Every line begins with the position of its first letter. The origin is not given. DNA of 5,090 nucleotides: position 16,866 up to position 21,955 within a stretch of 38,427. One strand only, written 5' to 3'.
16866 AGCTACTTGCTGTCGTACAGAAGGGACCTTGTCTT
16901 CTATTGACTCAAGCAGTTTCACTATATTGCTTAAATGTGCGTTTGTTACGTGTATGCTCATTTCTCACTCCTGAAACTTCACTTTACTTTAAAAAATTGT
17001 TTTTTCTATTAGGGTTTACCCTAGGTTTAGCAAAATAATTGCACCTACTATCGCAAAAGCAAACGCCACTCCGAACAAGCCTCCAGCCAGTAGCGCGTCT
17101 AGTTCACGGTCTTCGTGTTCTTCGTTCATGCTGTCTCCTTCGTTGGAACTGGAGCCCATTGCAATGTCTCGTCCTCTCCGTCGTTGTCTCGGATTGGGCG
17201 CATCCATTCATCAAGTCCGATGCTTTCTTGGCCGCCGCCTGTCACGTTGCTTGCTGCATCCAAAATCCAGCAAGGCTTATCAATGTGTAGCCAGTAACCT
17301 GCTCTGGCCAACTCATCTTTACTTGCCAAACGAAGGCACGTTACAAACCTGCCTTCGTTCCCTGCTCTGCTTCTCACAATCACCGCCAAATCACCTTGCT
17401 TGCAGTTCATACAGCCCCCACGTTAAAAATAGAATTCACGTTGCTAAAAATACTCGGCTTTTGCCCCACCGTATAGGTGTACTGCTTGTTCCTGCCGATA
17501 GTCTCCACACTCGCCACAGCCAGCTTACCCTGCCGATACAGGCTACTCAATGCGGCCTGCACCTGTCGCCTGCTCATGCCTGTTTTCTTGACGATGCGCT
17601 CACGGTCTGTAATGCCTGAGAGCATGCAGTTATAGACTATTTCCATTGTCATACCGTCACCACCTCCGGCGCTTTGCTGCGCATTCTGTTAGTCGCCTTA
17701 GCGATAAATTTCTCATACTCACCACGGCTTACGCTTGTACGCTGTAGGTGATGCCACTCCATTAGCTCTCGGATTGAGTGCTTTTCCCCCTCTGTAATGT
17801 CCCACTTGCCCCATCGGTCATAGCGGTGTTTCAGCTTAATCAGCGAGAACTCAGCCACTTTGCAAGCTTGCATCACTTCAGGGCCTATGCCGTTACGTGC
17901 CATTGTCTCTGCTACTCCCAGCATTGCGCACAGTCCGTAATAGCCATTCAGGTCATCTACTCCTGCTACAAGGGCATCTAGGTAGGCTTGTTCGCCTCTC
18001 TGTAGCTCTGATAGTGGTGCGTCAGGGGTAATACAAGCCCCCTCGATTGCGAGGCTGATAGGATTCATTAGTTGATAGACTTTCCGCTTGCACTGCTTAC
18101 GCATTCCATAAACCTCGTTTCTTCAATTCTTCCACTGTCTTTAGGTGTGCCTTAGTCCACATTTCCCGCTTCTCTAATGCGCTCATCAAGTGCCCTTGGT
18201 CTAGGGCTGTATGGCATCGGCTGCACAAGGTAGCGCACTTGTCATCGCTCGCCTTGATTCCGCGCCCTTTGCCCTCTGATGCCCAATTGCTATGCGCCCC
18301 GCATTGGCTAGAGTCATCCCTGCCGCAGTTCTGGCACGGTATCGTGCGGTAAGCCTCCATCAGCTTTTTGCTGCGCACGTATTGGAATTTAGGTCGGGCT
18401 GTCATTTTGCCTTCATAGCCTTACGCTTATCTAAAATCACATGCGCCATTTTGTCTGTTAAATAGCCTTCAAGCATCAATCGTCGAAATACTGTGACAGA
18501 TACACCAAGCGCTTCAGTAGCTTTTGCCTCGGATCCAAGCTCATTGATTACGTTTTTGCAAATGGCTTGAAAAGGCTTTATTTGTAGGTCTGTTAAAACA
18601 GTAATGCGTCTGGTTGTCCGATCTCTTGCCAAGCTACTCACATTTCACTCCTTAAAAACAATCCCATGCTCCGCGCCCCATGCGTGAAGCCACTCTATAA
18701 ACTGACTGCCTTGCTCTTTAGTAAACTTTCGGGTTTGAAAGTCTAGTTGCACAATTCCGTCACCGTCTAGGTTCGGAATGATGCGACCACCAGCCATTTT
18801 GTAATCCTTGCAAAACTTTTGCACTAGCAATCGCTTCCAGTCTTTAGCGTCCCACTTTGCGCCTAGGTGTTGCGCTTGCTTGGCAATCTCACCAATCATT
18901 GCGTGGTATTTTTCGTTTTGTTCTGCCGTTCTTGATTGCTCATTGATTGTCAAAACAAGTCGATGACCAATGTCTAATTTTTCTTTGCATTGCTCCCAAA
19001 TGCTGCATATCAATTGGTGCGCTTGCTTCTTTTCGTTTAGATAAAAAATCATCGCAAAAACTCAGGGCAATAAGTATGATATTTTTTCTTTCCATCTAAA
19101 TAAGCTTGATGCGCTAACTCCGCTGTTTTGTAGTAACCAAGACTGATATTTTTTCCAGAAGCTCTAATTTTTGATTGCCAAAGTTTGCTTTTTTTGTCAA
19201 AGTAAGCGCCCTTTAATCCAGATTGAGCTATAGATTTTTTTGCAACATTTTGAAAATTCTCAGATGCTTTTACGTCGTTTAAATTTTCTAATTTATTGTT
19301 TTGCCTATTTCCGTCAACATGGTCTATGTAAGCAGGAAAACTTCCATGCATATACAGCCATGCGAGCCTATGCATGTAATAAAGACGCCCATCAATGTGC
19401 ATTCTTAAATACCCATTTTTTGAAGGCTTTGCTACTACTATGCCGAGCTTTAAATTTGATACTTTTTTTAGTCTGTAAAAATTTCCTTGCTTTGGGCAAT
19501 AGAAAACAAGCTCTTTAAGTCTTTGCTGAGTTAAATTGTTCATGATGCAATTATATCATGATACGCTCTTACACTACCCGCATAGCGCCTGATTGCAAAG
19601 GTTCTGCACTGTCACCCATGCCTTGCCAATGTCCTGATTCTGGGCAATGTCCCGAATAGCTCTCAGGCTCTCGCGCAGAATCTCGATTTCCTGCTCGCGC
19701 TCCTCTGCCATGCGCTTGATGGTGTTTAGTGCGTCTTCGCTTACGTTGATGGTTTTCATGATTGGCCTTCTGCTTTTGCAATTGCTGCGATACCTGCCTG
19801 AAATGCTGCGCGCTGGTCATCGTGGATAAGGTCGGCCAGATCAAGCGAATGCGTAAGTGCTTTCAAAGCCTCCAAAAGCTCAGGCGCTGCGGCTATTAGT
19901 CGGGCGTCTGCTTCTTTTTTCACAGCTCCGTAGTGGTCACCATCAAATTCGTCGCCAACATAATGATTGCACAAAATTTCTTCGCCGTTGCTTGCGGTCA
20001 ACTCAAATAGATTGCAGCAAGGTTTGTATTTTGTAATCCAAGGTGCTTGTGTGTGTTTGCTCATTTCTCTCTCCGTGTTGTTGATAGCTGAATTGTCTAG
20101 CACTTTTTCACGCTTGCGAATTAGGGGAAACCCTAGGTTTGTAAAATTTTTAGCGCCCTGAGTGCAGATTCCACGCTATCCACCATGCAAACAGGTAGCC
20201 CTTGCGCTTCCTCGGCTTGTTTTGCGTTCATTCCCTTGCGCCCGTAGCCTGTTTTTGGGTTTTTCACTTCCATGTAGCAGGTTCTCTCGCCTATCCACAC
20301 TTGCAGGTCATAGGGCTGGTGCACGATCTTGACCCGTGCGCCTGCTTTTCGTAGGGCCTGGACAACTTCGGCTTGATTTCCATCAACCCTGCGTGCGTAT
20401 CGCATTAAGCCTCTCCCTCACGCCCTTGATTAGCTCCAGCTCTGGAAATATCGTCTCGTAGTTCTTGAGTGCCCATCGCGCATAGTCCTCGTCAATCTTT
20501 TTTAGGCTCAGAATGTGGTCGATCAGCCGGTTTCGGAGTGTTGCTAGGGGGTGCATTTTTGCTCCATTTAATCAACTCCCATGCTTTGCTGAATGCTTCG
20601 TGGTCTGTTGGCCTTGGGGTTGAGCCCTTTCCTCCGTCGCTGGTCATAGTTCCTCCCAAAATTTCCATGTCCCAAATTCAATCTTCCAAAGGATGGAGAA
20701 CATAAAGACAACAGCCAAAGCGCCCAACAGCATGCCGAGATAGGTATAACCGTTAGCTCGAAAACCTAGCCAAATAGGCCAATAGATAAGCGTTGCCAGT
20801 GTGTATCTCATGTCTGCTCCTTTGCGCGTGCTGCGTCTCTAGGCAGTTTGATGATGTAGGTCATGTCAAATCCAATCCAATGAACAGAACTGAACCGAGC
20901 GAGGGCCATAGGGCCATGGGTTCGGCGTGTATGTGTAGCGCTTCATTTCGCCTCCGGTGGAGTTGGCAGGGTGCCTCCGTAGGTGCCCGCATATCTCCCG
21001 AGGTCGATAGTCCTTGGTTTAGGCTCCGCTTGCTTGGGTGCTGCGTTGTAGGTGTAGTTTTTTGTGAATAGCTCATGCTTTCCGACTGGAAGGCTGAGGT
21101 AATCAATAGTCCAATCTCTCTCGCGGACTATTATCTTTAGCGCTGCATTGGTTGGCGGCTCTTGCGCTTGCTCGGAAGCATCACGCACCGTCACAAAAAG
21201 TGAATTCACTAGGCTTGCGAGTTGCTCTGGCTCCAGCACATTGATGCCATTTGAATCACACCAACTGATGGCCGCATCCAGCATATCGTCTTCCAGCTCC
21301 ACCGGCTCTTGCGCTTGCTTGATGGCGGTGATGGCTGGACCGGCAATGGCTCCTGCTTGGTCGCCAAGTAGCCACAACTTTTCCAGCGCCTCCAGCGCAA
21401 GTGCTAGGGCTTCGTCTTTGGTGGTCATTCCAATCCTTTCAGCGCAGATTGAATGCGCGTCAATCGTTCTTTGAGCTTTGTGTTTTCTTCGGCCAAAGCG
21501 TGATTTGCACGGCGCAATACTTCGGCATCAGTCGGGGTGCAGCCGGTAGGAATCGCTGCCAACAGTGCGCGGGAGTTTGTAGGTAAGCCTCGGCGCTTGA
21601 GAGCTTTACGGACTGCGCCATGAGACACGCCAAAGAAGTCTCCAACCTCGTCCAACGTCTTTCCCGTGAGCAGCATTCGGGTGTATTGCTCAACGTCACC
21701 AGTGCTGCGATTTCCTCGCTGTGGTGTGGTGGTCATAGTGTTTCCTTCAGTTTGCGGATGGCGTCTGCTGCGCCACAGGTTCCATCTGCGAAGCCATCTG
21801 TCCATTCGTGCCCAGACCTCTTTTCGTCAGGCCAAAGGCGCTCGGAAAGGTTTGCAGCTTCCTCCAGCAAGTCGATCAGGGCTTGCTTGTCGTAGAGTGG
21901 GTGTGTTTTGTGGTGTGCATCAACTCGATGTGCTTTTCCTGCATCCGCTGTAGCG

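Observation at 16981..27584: A 14-bp palindrome in fixed register upstream of at least six early promoters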

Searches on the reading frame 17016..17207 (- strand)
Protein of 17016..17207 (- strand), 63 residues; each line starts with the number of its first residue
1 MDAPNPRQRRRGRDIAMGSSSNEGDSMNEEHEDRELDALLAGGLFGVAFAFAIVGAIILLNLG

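Call 80: search_protein_families(library=pfam, proteins=[window:17016-17207:-], max_evalue=0.05)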
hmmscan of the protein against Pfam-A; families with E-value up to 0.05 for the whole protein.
window:17016-17207:- (63 aa): 0 families

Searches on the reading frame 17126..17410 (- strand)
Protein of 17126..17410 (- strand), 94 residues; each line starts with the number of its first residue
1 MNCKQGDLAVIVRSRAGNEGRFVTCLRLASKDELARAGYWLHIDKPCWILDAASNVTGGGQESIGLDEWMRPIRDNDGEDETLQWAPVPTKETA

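Call 79: search_protein_families(library=pfam, proteins=[window:17126-17410:-], max_evalue=0.05)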
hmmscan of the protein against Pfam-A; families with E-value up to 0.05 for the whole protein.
window:17126-17410:- (94 aa): 0 families

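Call 88: search_protein_families(library=phrogs, proteins=[window:17126-17410:-], max_evalue=0.01)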
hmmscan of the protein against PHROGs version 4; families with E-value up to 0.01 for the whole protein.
window:17126-17410:- (94 aa): 1 family
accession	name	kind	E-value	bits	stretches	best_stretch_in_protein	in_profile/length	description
phrog_2529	-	unknown function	0.0028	19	1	4-82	6-93/101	-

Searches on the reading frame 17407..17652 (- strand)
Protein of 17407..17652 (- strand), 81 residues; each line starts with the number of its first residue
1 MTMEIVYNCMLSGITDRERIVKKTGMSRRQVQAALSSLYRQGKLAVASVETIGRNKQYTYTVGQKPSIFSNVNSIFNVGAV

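Call 28: search_protein_families(library=pfam, proteins=[window:17407-17652:-], max_evalue=0.01)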
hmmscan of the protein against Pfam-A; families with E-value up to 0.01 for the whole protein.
window:17407-17652:- (81 aa): 0 families

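Call 88: search_protein_families(library=phrogs, proteins=[window:17407-17652:-], max_evalue=0.01)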
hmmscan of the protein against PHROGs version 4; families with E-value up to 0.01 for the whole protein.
window:17407-17652:- (81 aa): 1 family
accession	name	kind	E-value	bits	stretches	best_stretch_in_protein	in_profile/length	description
phrog_391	-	DNA, RNA and nucleotide metabolism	0.0045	17.7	1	17-62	40-88/298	replication initiation O-like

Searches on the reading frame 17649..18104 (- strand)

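Call 28: search_protein_families(library=pfam, proteins=[window:17649-18104:-], max_evalue=0.01)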
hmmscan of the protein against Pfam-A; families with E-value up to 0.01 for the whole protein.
window:17649-18104:- (151 aa): 0 families

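Call 88: search_protein_families(library=phrogs, proteins=[window:17649-18104:-], max_evalue=0.01)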
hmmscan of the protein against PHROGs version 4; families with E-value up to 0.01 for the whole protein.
window:17649-18104:- (151 aa): 1 family
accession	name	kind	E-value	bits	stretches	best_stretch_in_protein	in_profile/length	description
phrog_20828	-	unknown function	0.001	19.9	1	14-143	31-167/179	-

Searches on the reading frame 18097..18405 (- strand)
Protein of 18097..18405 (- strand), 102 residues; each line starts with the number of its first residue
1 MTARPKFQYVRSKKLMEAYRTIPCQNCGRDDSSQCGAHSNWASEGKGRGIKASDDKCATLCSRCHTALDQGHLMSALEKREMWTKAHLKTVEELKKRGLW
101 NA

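Call 28: search_protein_families(library=pfam, proteins=[window:18097-18405:-], max_evalue=0.01)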
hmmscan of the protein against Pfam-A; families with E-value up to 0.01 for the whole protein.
window:18097-18405:- (102 aa): 3 families
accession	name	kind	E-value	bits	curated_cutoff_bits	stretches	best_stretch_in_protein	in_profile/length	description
PF07102.17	YbcO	-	0.00068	20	29.9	1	43-98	35-91/92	Putative nuclease YbcO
PF01844.29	HNH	-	0.0053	17.3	21.4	0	24-67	1-43/47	HNH endonuclease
PF06147.18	DUF968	-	0.0078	16.7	27.8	1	3-71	80-145/171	Protein of unknown function (DUF968)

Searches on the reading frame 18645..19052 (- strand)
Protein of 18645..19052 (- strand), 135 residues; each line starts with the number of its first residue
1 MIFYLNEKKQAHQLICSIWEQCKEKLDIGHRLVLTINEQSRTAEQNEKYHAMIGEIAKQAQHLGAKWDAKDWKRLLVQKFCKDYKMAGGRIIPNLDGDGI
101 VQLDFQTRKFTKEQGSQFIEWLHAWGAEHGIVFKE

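Call 28: search_protein_families(library=pfam, proteins=[window:18645-19052:-], max_evalue=0.01)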
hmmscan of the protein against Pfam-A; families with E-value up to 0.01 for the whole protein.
window:18645-19052:- (135 aa): 1 family
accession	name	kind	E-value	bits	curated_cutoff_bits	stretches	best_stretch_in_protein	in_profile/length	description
PF05772.17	NinB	-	8.4e-25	87.5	23.8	1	3-133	5-130/131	NinB protein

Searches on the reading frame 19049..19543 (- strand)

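Call 28: search_protein_families(library=pfam, proteins=[window:19049-19543:-], max_evalue=0.01)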
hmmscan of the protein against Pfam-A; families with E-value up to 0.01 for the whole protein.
window:19049-19543:- (164 aa): 3 families
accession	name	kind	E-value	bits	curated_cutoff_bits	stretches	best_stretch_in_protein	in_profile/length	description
PF13392.12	HNH_3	-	6.6e-13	48.5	24.8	1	55-96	1-44/46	HNH endonuclease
PF00847.26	AP2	-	0.00047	20.8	33.3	1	109-150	2-46/54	AP2 domain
PF19509.4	DUF6043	-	0.0075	16.1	23.2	1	57-107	99-149/314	Family of unknown function (DUF6043)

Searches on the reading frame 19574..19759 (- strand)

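Call 79: search_protein_families(library=pfam, proteins=[window:19574-19759:-], max_evalue=0.05)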
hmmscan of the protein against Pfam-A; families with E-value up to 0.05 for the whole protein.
window:19574-19759:- (61 aa): 5 families
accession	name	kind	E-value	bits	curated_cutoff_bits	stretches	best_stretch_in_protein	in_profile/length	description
PF08467.15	Luteo_P1-P2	-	0.013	15.3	27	1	13-52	219-258/339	Luteovirus RNA polymerase P1-P2/replicase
PF19954.5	EAD10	-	0.016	15.7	24.1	1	7-52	4-50/77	Effector-associated domain 10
PF17045.10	CEP63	-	0.025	14.8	33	1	4-40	37-73/263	Centrosomal protein of 63 kDa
PF15104.11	CFAP141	-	0.029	14.8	27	1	9-39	29-59/86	Cilia- and flagella-associated protein 141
PF07412.17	Geminin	-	0.043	14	22.2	1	7-54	10-57/197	Geminin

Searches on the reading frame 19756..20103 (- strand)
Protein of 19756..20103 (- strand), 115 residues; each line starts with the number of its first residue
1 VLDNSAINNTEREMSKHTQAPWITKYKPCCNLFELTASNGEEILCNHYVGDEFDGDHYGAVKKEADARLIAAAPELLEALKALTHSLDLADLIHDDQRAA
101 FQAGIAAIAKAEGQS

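Call 28: search_protein_families(library=pfam, proteins=[window:19756-20103:-], max_evalue=0.01)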
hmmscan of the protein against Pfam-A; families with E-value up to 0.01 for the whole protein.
window:19756-20103:- (115 aa): 0 families

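Call 88: search_protein_families(library=phrogs, proteins=[window:19756-20064:-], max_evalue=0.01)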
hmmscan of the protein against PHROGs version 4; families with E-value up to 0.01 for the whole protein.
window:19756-20064:- (102 aa): 1 family
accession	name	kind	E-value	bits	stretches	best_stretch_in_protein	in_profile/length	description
phrog_1273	-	unknown function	7.6e-15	56.2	1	1-102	5-101/103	-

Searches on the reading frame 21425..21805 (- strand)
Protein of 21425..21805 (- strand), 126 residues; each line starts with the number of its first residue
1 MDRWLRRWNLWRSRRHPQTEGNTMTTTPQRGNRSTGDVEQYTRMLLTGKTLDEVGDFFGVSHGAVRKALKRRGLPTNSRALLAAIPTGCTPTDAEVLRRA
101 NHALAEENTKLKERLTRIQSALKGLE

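Call 28: search_protein_families(library=pfam, proteins=[window:21425-21805:-], max_evalue=0.01)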
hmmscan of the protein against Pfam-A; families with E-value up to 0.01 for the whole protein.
window:21425-21805:- (126 aa): 2 families
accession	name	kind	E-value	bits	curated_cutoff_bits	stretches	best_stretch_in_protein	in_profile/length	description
PF04545.22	Sigma70_r4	-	0.0013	18.6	24.1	1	46-71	18-43/50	Sigma-70, region 4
PF13384.12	HTH_23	-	0.0056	16.9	24.6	0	44-71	13-40/50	Homeodomain-like domain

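Call 88: search_protein_families(library=phrogs, proteins=[window:21425-21805:-], max_evalue=0.01)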
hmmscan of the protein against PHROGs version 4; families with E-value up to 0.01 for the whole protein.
window:21425-21805:- (126 aa): 1 family
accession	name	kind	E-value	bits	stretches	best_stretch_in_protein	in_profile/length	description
phrog_125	-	DNA, RNA and nucleotide metabolism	0.0097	16.5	1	29-85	167-216/254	DNA invertase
